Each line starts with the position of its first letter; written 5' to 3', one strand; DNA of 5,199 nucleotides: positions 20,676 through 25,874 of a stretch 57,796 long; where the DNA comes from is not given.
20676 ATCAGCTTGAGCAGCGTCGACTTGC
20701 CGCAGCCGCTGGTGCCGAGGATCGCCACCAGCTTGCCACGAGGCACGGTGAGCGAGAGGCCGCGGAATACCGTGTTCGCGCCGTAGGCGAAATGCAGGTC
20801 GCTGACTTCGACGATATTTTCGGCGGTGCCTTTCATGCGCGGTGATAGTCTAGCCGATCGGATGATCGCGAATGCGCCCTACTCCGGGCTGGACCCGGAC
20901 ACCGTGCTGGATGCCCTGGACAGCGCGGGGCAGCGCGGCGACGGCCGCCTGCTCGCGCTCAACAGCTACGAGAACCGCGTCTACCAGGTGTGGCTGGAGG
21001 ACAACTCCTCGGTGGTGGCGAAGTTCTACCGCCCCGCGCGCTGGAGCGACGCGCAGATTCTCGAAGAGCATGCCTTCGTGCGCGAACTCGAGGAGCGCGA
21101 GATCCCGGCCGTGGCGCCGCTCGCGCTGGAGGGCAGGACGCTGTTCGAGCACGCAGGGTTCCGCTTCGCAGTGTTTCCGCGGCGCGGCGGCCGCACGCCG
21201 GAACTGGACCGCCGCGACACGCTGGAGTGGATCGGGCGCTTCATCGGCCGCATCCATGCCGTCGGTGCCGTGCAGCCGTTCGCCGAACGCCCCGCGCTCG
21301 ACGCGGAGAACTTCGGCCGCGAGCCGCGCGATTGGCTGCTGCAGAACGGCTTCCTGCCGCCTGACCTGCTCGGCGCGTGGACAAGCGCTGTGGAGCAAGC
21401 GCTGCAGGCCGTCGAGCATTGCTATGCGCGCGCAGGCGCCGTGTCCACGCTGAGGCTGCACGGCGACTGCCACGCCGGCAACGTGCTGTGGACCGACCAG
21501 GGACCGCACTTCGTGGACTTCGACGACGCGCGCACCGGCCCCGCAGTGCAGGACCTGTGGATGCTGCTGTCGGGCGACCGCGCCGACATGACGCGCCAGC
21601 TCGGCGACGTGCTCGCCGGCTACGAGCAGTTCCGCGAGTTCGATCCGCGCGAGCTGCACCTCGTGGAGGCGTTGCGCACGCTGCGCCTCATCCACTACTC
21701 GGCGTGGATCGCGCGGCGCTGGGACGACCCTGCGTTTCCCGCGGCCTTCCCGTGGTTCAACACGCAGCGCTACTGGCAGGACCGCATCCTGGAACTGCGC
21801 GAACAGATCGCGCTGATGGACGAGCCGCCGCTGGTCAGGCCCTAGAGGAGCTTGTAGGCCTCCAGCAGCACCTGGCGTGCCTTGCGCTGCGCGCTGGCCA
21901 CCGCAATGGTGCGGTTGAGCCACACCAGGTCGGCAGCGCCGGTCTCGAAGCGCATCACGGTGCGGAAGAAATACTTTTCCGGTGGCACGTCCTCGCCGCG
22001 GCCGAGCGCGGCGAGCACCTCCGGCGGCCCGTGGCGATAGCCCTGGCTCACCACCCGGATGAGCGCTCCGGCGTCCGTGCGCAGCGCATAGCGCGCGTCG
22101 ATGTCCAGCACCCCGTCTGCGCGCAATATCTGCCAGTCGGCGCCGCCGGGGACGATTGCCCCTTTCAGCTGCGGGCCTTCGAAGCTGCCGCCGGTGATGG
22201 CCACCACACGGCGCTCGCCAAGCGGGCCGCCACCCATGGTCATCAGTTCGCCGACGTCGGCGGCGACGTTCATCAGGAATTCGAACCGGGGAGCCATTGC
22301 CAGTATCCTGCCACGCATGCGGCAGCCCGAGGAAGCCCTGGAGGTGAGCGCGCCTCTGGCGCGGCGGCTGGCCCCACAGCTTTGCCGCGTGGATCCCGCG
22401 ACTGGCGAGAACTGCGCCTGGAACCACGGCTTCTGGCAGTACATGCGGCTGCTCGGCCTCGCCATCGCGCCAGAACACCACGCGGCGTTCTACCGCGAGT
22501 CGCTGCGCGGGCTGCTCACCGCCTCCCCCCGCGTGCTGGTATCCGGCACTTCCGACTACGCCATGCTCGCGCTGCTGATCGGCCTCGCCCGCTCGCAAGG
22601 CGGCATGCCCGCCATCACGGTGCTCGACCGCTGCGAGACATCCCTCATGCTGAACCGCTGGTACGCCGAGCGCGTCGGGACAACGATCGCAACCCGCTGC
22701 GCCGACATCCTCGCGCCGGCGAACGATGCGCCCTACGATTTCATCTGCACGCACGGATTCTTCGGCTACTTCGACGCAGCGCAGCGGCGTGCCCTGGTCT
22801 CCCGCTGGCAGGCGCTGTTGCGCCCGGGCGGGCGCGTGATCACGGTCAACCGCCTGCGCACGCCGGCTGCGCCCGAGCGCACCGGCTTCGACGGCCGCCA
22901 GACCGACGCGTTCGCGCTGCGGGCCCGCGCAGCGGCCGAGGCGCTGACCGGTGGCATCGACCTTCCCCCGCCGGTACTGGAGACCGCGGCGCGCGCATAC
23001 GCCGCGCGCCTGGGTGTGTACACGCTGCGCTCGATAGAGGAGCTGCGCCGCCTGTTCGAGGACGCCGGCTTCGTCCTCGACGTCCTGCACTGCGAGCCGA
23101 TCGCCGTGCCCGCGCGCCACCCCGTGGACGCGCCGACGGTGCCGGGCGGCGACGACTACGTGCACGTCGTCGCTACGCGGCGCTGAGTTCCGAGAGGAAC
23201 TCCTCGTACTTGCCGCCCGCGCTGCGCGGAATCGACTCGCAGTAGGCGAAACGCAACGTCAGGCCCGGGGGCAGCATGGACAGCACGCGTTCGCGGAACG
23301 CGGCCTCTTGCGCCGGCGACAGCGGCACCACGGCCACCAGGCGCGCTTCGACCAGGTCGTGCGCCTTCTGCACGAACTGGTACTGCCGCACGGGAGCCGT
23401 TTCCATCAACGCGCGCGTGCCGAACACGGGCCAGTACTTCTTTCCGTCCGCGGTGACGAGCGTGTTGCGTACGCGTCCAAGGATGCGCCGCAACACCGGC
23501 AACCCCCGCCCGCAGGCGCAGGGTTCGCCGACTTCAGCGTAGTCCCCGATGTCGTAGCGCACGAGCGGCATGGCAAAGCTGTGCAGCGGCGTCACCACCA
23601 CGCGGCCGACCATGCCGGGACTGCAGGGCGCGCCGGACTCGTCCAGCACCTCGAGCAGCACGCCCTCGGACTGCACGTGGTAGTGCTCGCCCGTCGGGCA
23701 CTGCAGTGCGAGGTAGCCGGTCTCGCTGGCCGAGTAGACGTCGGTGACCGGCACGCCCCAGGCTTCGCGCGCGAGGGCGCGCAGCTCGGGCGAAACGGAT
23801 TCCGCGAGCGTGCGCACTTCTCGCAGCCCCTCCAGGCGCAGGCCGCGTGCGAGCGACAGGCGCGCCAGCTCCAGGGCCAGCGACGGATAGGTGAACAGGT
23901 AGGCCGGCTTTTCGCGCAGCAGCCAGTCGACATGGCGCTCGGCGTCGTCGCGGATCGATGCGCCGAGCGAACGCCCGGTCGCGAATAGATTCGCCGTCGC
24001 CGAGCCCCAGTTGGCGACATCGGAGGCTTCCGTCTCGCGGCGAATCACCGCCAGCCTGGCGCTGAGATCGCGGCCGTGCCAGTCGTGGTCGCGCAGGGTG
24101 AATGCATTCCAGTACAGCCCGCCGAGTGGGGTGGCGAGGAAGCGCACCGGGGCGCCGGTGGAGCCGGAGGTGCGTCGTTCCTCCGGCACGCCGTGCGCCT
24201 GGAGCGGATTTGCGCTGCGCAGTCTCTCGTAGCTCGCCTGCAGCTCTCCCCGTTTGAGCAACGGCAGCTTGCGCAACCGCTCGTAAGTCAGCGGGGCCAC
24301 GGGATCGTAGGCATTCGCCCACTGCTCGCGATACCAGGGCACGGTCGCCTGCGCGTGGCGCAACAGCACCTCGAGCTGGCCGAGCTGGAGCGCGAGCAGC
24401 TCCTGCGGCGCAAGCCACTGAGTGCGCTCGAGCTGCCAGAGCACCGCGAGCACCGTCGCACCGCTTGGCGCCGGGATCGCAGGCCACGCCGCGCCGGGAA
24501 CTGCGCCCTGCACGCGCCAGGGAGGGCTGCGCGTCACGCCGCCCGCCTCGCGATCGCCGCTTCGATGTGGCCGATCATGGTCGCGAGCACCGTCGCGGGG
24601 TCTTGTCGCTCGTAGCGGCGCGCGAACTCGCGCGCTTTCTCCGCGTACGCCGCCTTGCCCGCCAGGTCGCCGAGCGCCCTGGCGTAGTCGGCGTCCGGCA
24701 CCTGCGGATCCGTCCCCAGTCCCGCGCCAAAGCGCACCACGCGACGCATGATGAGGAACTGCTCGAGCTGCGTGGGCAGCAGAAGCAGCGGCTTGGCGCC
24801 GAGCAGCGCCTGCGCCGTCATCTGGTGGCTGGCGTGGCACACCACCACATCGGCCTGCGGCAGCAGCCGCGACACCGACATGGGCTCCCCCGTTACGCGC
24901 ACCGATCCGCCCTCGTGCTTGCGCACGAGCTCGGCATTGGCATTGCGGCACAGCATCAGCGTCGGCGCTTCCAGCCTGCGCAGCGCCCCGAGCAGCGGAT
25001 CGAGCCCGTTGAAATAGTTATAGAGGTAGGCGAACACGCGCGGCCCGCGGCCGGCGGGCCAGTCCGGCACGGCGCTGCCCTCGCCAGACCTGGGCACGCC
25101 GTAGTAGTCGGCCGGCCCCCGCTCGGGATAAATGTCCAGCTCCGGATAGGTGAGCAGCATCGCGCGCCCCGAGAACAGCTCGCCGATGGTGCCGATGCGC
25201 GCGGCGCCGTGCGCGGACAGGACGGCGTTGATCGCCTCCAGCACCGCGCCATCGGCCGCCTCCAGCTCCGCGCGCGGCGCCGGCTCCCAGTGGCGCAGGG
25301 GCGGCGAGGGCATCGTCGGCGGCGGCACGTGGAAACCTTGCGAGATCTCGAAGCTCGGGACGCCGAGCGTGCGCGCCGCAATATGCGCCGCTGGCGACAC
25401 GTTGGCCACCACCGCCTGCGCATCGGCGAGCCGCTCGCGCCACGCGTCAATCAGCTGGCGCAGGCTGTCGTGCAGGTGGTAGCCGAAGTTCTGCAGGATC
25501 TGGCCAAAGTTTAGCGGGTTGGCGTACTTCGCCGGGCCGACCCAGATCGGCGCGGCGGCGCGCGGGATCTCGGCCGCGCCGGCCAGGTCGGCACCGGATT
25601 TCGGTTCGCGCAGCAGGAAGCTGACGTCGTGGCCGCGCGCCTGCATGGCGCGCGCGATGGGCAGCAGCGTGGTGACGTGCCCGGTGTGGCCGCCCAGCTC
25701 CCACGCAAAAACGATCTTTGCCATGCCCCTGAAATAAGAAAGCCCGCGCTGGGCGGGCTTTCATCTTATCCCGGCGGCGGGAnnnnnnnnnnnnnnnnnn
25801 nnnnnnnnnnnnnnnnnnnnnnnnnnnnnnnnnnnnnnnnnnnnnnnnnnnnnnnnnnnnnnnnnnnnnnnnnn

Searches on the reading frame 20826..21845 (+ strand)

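Call 9: search_protein_families(library=pfam, proteins=[window:20826-21845:+], max_evalue=0.001)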
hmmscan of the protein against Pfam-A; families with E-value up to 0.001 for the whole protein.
window:20826-21845:+ (339 aa): 1 family
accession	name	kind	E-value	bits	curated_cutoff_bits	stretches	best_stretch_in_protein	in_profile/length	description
PF01636.29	APH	-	9.8e-38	130.7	23.2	1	46-277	6-236/239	Phosphotransferase enzyme family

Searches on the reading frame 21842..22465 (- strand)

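Call 9: search_protein_families(library=pfam, proteins=[window:21842-22465:-], max_evalue=0.001)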
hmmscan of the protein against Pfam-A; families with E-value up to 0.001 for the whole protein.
window:21842-22465:- (207 aa): 1 family
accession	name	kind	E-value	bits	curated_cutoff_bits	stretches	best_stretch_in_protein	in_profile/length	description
PF11578.13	DUF3237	-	4.1e-44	150.3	24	1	59-205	1-148/149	Protein of unknown function (DUF3237)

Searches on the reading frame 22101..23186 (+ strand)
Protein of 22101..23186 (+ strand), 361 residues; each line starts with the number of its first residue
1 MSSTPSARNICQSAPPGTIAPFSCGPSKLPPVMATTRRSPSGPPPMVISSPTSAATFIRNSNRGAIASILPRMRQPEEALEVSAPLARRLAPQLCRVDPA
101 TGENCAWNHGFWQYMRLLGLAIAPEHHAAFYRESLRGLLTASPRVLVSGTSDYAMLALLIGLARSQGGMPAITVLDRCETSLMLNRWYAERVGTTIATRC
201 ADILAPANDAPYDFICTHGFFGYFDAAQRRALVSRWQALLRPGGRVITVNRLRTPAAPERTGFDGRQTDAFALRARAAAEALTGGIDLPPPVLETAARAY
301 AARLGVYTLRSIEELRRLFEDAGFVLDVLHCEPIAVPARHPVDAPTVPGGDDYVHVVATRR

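Call 9: search_protein_families(library=pfam, proteins=[window:22101-23186:+], max_evalue=0.001)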
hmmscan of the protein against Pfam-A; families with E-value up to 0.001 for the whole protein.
window:22101-23186:+ (361 aa): 3 families
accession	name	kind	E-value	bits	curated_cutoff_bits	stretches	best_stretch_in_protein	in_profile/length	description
PF13649.12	Methyltransf_25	-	4.8e-06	27.6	27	1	168-244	20-97/97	Methyltransferase domain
PF08241.18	Methyltransf_11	-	0.00013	23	21.2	0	170-247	19-94/95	Methyltransferase domain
PF08242.18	Methyltransf_12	-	0.00076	20.6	30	0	204-246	59-98/98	Methyltransferase domain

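Call 41: search_protein_families(library=ncbifam, proteins=[window:22101-23186:+], max_evalue=0.01)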
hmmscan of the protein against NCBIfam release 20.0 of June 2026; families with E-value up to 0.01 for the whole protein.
window:22101-23186:+ (361 aa): 1 family
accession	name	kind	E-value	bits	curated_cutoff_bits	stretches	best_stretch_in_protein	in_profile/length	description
TIGR00477.1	tehB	equivalog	0.009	15.4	219.5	0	173-263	99-189/238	tellurite resistance methyltransferase TehB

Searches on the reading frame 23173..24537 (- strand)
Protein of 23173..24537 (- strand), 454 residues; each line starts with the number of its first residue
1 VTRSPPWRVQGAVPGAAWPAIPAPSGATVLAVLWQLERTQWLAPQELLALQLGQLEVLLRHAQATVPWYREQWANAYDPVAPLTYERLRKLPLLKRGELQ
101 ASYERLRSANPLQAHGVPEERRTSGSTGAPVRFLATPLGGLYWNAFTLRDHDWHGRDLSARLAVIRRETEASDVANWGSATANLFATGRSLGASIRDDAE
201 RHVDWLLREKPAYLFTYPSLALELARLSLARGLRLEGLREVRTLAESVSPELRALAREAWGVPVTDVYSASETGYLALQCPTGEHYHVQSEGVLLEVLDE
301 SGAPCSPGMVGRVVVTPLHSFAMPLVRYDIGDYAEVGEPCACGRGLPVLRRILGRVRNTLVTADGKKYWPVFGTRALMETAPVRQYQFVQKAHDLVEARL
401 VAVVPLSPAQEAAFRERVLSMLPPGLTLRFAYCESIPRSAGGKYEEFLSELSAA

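Call 41: search_protein_families(library=ncbifam, proteins=[window:23173-24537:-], max_evalue=0.01)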
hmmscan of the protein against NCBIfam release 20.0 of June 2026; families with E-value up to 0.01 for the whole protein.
window:23173-24537:- (454 aa): 8 families
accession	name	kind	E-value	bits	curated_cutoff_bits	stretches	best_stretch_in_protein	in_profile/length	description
NF045666.1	DVU1553_fam_AMP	equivalog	1.7e-35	122.6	300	2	195-356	167-331/331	DVU_1553 family AMP-dependent CoA ligase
NF053551.1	FlxY_rubin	equivalog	5.9e-23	81.3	520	1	252-407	218-373/424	flexirubin biosynthesis putative acyl-CoA ligase FlxY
NF041217.1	BagE_FevW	exception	1e-18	67.5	800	1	236-360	192-315/424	bagremycin/ferroverdin synthetase BagE/FevW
NF041878.1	paak_haloarch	equivalog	2.5e-13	49.4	700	1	199-370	161-338/427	phenylacetate--CoA ligase PaaK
TIGR02304.1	aden_form_hyp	equivalog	3.7e-12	46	251.9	1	197-403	174-378/430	F390 synthetase-related protein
TIGR02155.1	PA_CoA_ligase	equivalog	1.7e-10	40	646.3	2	244-362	203-323/422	phenylacetate--CoA ligase PaaK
TIGR03335.1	F390_ftsA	equivalog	1.8e-05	23.7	458.7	1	239-345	207-319/445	coenzyme F390 synthetase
TIGR01733.1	AA-adenyl-dom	subfamily_domain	0.0054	15.6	317.4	1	123-315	128-324/409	amino acid adenylation domain-containing protein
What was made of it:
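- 23173..24537 (-): PaaK/CapK/F390-synthetase-like adenylate-forming enzyme. It is a possible accessory gene and its start is uncertain. NCBIfam DVU1553_fam_AMP 1.7e-35, below the family threshold (call 41).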

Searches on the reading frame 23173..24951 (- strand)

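Call 9: search_protein_families(library=pfam, proteins=[window:23173-24951:-], max_evalue=0.001)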
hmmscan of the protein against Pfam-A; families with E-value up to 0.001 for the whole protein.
window:23173-24951:- (592 aa): 1 family
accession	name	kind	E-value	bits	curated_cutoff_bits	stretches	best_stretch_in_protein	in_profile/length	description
PF00501.34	AMP-binding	-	1.4e-06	27.8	29.9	1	261-453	170-374/384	AMP-binding enzyme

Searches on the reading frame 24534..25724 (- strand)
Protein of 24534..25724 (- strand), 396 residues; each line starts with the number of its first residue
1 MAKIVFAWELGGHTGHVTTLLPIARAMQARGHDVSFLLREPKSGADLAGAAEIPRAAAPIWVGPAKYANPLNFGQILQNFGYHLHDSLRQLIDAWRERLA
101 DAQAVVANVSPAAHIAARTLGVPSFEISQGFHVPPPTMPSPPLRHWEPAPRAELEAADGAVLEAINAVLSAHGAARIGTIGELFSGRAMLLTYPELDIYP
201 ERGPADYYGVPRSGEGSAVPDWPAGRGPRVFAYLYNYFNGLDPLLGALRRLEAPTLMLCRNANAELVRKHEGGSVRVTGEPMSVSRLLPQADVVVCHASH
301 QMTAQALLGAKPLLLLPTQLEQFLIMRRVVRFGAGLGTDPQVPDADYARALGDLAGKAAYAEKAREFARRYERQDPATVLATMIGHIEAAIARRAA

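Call 9: search_protein_families(library=pfam, proteins=[window:24534-25724:-], max_evalue=0.001)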
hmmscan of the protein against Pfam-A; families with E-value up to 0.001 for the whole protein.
window:24534-25724:- (396 aa): 1 family
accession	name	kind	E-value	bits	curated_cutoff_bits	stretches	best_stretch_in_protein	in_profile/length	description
PF06722.18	EryCIII-like_C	-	7.1e-06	26.5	31.7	1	271-369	29-127/145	Erythromycin biosynthesis protein CIII-like, C-terminal domain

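Call 41: search_protein_families(library=ncbifam, proteins=[window:24534-25724:-], max_evalue=0.01)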
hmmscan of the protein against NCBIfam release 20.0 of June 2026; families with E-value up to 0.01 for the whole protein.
window:24534-25724:- (396 aa): 3 families
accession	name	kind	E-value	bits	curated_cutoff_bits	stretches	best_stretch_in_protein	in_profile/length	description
TIGR01426.2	MGT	subfamily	1.3e-10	40.8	260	2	286-338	288-340/393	macrolide family glycosyltransferase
TIGR04516.1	glycosyl_450act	subfamily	8.8e-06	25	440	1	244-377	271-404/418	activator-dependent family glycosyltransferase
NF033129.1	macro_glyco_Mgt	subfamily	6.6e-05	22.1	700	0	14-129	12-127/393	macrolide-inactivating glycosyltransferase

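Call 77: search_solved_structures(query=window:24534-25724:-, max_evalue=0.1)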
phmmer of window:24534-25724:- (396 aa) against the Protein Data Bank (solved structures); distinct sequences matched with E-value up to 0.1: 16.
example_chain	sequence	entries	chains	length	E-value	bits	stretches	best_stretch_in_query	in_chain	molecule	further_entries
4rig_A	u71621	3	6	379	2.6e-08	36.7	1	230-388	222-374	Glycosyl transferase | Glycosyl transferase homolog,Glycosyl transferase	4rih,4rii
4rie_A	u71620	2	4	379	3.7e-08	36.2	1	230-388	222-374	Glycosyl transferase homolog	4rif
2iyf_A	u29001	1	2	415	3.3e-05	26.5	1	11-129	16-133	OLEANDOMYCIN GLYCOSYLTRANSFERASE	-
4m83_A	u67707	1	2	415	0.00011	24.7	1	11-129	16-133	Oleandomycin glycosyltransferase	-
4m60_A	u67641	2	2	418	0.00012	24.6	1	11-129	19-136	Oleandomycin glycosyltransferase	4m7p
3otg_A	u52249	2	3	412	0.0002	23.9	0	4-44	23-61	CalG1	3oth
2iya_A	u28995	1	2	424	0.00047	22.7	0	287-340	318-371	OLEANDOMYCIN GLYCOSYLTRANSFERASE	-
2p6p_A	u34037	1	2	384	0.00049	22.6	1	238-382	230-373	Glycosyl transferase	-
7vm0_A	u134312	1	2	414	0.0022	20.4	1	286-370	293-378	Glycosyl transferase family 1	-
7xx4_A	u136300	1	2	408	0.0039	19.6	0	11-129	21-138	Oleandomycin glycosyltransferase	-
8h5d_A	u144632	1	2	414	0.008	18.6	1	286-370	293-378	Glycosyltransferase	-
9ke2_A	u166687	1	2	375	0.019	17.4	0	210-348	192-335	Rhamnosyltransferase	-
9ke1_A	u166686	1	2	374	0.032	16.6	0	13-45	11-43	Rhamnosyltransferase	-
7vlb_A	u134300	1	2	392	0.058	15.8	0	286-337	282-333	UDP-glycosyltransferase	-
4g2t_A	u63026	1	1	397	0.069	15.5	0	276-368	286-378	SsfS6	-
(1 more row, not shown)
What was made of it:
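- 24534..25724 (-): GT1-like (MGT/EryCIII-like) cytoplasmic glycosyltransferase. It is a possible accessory gene, recurrently linked to these clusters. Weak Pfam, NCBIfam and PDB matches to macrolide-type glycosyltransferases (calls 9, 41, 77).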
